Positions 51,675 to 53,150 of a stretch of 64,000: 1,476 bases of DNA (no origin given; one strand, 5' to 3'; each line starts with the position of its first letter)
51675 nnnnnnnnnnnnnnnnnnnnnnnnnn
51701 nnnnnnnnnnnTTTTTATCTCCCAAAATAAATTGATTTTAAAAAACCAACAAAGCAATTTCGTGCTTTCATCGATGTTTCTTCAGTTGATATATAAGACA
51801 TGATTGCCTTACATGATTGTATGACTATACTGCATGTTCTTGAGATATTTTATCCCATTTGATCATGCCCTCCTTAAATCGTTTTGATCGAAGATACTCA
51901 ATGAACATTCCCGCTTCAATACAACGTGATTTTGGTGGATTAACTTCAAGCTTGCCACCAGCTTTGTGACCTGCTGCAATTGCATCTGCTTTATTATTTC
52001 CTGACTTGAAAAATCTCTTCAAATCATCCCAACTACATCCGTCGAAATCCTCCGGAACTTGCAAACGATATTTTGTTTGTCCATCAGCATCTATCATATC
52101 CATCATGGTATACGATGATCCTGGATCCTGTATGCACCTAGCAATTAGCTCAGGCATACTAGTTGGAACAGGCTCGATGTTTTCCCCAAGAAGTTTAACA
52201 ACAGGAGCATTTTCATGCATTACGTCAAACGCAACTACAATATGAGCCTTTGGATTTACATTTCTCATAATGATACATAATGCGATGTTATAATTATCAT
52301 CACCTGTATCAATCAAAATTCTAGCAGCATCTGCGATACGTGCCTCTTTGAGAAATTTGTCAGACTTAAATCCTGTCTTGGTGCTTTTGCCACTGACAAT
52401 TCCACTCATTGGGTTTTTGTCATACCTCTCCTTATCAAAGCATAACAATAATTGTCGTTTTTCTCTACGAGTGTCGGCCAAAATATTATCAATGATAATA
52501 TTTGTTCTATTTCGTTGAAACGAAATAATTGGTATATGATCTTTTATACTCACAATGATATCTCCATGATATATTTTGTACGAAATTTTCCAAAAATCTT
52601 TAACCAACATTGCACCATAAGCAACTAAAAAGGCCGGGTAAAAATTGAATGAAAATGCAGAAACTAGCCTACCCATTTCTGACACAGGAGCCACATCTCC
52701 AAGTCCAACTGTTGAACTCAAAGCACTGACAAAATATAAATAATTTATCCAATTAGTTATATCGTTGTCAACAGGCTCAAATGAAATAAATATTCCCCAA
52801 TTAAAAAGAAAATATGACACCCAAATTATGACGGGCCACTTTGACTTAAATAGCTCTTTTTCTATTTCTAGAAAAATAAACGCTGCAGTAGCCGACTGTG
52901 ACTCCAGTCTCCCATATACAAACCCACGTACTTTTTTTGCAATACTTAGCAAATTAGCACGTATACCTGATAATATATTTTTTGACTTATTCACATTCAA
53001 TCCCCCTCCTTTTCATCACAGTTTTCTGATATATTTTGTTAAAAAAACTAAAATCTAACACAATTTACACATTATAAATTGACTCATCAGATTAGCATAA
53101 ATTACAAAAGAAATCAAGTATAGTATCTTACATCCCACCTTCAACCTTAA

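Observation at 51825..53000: Two-TM K+-channel-like protein with GLG instead of GYG in the selectivity filter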

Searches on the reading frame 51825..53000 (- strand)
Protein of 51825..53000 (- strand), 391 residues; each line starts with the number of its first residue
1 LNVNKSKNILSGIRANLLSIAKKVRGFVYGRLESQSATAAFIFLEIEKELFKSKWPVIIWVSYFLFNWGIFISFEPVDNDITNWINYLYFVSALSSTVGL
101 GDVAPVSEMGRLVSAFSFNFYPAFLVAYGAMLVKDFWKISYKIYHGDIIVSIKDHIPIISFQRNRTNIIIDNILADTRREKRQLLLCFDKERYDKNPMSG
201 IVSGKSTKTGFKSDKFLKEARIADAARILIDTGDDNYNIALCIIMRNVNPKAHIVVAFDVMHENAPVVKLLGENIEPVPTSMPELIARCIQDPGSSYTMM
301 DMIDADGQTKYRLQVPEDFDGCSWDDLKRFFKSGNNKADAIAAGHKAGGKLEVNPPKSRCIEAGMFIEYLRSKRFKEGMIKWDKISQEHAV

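Call 3: search_protein_families(library=pfam, proteins=[window:51825-53000:-], max_evalue=1)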
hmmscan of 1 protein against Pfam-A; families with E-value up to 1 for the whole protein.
window:51825-53000:- (391 aa): 2 families
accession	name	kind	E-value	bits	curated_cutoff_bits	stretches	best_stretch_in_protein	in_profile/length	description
PF07885.22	Ion_trans_2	-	1.1e-07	32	22.5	1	59-116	2-57/79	Ion channel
PF02254.24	TrkA_N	-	1.4e-05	25.9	23.8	1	213-257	51-95/116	TrkA-N domain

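Call 4: search_protein_families(library=ncbifam, proteins=[window:51825-53000:-], max_evalue=1)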
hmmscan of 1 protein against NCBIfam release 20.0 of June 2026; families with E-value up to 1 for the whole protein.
window:51825-53000:- (391 aa): 3 families
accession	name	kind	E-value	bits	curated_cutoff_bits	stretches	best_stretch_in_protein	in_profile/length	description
NF007828.0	PRK10537.1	equivalog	5.3e-05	22.4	425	1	78-258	173-346/403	voltage-gated potassium channel protein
NF040645.1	K_channel_Meth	equivalog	0.00021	21.2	300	1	59-121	132-194/203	hyperpolarization-activated voltage-gated potassium channel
NF007039.0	PRK09496.3-2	equivalog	0.026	13.3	293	1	214-255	55-96/446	Trk system potassium transporter TrkA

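Call 11: find_homologous_proteins(query=window:51825-53000:-, max_evalue=0.001)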
Query window:51825-53000:- (391 aa): 5 proteins with E <= 0.001 among 3944 candidates.
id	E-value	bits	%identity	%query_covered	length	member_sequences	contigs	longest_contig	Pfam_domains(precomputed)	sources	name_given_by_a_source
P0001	4.5e-262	887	100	99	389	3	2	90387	PF02254.25,PF07885.23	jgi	jgi:Ion channel/TrkA-N domain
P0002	8.8e-143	494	61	92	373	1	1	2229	PF02254.25,PF07885.23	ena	-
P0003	2.7e-36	143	31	83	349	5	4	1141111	PF07885.23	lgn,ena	-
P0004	4.2e-33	133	27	88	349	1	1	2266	PF07885.23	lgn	-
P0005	1.6e-19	88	24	88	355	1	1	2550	PF07885.23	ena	-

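Call 12: search_solved_structures(query=window:51825-53000:-, max_evalue=1, show_alignments=4)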
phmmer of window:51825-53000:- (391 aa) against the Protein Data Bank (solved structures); distinct sequences matched with E-value up to 1: 27.
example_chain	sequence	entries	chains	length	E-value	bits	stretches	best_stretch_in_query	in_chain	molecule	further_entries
3rbz_A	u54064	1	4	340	0.0002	23.6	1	83-367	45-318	Calcium-gated potassium channel mthK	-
8fz7_A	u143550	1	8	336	0.00043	22.5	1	83-367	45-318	Calcium-gated potassium channel MthK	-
1lnq_A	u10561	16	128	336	0.00056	22.1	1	83-367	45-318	POTASSIUM CHANNEL RELATED PROTEIN | Calcium-gated potassium channel MthK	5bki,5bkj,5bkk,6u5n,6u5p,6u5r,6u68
28no_A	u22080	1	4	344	0.00057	22.1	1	83-367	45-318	Calcium-gated potassium channel MthK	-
9z2m_A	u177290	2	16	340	0.00058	22.1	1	83-367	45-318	Calcium-gated potassium channel MthK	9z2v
6oly_A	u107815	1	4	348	0.0007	21.8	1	83-367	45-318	Calcium-gated potassium channel MthK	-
8djb_A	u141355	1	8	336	0.0013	20.9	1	83-367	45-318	Calcium-gated potassium channel MthK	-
4h33_A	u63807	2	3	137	0.0021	20.2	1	77-128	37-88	Lmo2059 protein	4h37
3kxd_A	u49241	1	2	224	0.015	17.5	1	216-367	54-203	Calcium-gated potassium channel mthK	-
4ro0_A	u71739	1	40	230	0.015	17.4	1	216-367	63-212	Calcium-gated potassium channel MthK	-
2ogu_A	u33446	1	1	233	0.016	17.3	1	216-367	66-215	Calcium-gated potassium channel mthK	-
2aef_A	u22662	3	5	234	0.016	17.3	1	216-367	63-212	Calcium-gated potassium channel mthK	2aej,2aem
4ei2_A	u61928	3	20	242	0.018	17.2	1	216-367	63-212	Calcium-gated potassium channel mthK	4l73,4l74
4l76_A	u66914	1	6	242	0.021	16.9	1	216-367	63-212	Calcium-gated potassium channel MthK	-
3ukm_A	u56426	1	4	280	0.084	15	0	66-113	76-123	Potassium channel subfamily K member 1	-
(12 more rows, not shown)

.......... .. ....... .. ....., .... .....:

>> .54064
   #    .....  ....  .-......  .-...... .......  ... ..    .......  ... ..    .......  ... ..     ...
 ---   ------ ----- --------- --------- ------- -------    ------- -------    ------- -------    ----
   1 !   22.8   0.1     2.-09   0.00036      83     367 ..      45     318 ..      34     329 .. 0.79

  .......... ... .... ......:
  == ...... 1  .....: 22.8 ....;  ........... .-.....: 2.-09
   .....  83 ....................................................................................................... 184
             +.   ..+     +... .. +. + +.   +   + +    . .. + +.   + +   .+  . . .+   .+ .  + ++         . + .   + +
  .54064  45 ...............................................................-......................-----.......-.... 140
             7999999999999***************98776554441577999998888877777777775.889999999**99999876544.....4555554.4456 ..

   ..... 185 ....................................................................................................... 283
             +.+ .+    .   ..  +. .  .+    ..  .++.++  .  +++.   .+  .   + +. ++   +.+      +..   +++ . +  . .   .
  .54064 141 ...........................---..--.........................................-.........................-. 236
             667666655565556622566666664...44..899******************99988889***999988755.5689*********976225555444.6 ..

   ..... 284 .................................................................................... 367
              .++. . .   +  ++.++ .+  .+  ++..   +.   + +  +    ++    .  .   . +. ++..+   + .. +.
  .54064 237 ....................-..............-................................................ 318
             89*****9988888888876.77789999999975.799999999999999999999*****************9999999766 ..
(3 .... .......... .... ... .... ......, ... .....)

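Call 15: find_encoding_contigs(protein=P0003, flank=6000, max_places=4)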
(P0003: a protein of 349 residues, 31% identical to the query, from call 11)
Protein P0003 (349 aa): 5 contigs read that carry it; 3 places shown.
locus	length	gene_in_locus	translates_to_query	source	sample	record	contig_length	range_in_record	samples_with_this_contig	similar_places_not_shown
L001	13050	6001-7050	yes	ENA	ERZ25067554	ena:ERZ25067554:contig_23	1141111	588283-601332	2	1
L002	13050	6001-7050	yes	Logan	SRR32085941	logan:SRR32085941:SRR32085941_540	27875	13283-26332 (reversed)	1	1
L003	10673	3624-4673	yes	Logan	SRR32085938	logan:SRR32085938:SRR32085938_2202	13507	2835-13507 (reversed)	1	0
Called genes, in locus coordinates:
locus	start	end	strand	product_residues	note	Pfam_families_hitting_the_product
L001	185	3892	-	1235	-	PF02574:S-methyl_trans, PF00809:Pterin_bind, PF02607:B12-binding_2, PF02310:B12-binding, PF02965:Met_synt_B12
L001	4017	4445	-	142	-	PF00383:dCMP_cyt_deam_1, PF14437:MafB19-deam, PF14439:Bd3614-deam (faint)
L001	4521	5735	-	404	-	PF13347:MFS_2 (weak), PF07690:MFS_1, PF00083:Sugar_tr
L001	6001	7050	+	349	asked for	PF07885:Ion_trans_2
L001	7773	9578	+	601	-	PF03109:ABC1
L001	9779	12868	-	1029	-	PF00873:ACR_tran, PF03176:MMPL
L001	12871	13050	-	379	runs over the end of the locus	PF25917:BSH_RND, PF25973:BSH_CzcB (faint), PF25944:Beta-barrel_RND (weak), PF25954:Beta-barrel_RND_2, PF25967:RND-MFP_C, PF25989:YknX_C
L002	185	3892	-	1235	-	PF02574:S-methyl_trans, PF00809:Pterin_bind, PF02607:B12-binding_2, PF02310:B12-binding, PF02965:Met_synt_B12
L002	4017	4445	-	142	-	PF00383:dCMP_cyt_deam_1, PF14437:MafB19-deam, PF14439:Bd3614-deam (faint)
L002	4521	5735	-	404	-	PF13347:MFS_2 (weak), PF07690:MFS_1, PF00083:Sugar_tr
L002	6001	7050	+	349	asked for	PF07885:Ion_trans_2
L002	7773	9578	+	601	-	PF03109:ABC1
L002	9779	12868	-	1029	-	PF00873:ACR_tran, PF03176:MMPL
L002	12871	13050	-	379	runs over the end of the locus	PF25917:BSH_RND, PF25973:BSH_CzcB (faint), PF25944:Beta-barrel_RND (weak), PF25954:Beta-barrel_RND_2, PF25967:RND-MFP_C, PF25989:YknX_C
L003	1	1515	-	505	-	?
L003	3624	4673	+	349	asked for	PF07885:Ion_trans_2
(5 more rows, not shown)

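Call 16: find_encoding_contigs(protein=P0002, flank=3000, max_places=3)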
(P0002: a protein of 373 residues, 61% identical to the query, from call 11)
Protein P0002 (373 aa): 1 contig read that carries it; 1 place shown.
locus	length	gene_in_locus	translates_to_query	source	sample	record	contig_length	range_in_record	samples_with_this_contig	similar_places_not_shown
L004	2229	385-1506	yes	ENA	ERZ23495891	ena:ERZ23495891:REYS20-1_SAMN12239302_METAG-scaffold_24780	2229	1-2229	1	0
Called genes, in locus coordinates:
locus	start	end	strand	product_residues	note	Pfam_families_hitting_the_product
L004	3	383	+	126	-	?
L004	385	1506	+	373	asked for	PF07885:Ion_trans_2 (weak), PF02254:TrkA_N (faint)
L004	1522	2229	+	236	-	?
